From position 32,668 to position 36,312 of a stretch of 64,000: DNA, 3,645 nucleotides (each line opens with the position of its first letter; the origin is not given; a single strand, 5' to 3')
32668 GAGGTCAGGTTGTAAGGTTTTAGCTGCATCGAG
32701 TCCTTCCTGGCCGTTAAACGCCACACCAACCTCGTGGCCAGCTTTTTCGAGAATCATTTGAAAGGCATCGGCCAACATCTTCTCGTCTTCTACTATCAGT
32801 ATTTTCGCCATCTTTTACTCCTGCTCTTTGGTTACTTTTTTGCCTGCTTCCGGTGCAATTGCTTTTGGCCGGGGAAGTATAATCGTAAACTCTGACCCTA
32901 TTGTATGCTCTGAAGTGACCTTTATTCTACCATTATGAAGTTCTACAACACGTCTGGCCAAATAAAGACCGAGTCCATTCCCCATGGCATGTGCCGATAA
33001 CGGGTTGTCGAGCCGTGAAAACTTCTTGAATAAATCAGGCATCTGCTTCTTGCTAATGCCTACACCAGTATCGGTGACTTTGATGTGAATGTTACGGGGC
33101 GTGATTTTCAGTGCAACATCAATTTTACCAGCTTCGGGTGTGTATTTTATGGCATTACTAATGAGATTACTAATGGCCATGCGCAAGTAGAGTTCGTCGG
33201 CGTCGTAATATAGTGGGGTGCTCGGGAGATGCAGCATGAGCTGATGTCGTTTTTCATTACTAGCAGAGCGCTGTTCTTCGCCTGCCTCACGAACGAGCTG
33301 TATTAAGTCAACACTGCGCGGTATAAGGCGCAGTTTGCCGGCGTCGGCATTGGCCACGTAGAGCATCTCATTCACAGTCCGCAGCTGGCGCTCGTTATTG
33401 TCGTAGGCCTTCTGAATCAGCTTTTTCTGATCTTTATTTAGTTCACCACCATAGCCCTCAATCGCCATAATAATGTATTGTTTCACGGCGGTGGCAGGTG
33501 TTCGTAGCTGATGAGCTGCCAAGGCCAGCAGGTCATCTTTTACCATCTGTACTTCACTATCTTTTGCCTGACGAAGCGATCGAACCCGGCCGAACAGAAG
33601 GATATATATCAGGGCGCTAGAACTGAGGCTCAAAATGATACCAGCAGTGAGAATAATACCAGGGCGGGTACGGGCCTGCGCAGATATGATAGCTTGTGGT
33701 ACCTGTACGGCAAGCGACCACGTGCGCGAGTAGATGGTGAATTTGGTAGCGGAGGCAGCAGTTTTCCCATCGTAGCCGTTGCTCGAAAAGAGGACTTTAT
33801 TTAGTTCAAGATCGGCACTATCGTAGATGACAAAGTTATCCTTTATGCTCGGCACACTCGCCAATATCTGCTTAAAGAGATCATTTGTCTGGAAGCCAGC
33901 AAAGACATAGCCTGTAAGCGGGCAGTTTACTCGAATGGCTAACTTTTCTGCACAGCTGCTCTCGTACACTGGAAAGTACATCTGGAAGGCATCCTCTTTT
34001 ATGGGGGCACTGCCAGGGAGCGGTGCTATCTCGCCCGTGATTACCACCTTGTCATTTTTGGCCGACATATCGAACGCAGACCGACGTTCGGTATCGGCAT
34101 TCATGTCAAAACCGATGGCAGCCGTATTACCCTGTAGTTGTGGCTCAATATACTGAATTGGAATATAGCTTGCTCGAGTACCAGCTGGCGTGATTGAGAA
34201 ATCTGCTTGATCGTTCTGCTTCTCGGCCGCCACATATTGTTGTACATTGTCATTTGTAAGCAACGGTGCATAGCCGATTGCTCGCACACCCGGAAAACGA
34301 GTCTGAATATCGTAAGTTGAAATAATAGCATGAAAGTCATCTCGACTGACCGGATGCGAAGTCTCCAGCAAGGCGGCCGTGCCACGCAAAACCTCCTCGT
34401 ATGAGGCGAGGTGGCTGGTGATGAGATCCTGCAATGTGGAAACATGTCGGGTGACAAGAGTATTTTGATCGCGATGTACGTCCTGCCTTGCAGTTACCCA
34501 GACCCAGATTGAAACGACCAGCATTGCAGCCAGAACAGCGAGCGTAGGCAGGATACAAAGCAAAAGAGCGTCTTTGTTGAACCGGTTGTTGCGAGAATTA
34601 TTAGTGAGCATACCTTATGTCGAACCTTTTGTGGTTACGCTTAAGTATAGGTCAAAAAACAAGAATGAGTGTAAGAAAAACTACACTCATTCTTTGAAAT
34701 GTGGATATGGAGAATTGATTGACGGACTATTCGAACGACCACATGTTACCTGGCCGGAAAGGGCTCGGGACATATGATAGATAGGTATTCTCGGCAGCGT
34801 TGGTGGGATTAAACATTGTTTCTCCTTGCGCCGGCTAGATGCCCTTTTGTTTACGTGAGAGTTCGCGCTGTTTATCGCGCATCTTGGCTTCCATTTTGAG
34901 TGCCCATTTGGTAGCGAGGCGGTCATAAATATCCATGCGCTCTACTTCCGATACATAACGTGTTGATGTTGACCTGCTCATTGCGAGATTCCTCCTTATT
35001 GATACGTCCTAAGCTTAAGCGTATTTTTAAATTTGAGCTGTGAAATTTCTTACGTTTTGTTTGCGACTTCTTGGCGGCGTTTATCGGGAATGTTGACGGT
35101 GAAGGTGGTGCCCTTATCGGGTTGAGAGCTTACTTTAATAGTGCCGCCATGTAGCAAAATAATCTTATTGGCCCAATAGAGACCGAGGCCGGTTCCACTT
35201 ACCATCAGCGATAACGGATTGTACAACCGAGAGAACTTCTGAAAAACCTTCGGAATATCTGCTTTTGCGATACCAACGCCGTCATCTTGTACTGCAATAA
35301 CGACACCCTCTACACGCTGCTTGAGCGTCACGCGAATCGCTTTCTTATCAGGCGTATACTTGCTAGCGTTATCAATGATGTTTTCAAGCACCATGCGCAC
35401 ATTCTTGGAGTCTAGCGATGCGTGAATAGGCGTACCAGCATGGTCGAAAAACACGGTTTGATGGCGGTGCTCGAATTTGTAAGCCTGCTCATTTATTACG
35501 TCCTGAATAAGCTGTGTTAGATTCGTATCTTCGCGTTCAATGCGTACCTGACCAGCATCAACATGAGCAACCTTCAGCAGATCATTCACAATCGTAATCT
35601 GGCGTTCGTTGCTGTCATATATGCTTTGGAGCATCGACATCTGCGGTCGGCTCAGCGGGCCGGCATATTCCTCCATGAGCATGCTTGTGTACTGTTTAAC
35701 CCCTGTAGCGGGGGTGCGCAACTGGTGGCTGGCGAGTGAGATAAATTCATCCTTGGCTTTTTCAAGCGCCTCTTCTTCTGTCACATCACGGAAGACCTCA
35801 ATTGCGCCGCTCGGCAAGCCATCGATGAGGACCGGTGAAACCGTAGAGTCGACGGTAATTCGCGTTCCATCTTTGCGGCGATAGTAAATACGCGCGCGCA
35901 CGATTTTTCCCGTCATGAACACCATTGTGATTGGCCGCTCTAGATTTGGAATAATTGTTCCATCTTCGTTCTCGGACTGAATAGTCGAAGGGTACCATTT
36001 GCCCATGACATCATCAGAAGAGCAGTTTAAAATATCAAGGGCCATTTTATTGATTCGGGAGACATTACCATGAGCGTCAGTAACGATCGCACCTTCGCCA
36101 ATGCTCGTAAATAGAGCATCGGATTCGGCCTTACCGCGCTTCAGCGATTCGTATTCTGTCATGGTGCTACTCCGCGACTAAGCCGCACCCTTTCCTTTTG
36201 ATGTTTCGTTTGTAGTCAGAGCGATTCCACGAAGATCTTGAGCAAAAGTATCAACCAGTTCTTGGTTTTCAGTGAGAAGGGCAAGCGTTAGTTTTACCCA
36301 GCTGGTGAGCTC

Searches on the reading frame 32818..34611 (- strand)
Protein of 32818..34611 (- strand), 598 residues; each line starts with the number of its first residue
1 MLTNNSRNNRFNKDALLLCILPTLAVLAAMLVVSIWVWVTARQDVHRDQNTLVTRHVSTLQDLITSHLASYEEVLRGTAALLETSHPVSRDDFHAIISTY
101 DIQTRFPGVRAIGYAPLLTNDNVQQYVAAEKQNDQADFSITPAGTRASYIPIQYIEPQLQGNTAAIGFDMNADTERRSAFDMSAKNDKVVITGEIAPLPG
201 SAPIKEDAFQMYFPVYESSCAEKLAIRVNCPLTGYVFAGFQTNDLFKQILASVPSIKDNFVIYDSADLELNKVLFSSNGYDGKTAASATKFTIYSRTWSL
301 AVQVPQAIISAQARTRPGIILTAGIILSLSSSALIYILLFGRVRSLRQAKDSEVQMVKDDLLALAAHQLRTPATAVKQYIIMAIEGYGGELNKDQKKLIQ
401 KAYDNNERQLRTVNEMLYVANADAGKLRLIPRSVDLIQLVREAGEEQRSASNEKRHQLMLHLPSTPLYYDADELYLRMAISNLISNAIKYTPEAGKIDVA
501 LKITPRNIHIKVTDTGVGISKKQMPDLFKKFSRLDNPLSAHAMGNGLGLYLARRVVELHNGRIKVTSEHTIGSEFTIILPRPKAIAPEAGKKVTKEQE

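Call 60: search_protein_families(library=pfam, proteins=[window:32818-34611:-], max_evalue=0.00001)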
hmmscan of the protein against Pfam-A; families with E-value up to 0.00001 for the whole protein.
window:32818-34611:- (598 aa): 3 families
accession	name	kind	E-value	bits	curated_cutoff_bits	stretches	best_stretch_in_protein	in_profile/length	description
PF03924.19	CHASE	-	1.3e-36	126.6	25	1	88-274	3-188/189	CHASE domain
PF02518.31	HATPase_c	-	2.8e-27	95.8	26.4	1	472-582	2-110/111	Histidine kinase-, DNA gyrase B-, and HSP90-like ATPase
PF00512.31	HisKA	-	1.7e-08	34.8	26.9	1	358-425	2-66/66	His Kinase A (phospho-acceptor) domain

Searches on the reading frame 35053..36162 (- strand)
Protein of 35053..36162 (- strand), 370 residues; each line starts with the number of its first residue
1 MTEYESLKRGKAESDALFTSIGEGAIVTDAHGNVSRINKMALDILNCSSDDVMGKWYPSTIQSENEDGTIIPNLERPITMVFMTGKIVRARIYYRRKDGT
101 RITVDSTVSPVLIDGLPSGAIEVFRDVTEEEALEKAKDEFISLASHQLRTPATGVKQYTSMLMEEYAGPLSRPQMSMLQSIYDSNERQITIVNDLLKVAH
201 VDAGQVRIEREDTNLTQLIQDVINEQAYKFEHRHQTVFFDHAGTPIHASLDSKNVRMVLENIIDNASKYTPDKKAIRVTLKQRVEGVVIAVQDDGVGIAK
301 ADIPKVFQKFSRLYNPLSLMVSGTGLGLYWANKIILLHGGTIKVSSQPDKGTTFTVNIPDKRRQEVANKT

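Call 60: search_protein_families(library=pfam, proteins=[window:35053-36162:-], max_evalue=0.00001)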
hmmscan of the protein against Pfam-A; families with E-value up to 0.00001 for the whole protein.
window:35053-36162:- (370 aa): 5 families
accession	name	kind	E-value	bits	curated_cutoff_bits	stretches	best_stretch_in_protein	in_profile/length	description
PF02518.31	HATPase_c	-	3e-27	95.7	26.4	1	251-361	2-110/111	Histidine kinase-, DNA gyrase B-, and HSP90-like ATPase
PF00512.31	HisKA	-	3.1e-11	43.6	26.9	1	136-204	1-66/66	His Kinase A (phospho-acceptor) domain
PF13426.13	PAS_9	-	2.4e-09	37.8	27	1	23-129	2-103/103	PAS domain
PF08448.16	PAS_4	-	7.4e-09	36.3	23.1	1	18-131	1-109/110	PAS fold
PF00989.32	PAS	-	1.3e-06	28.8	22.6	1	15-127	4-113/113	PAS fold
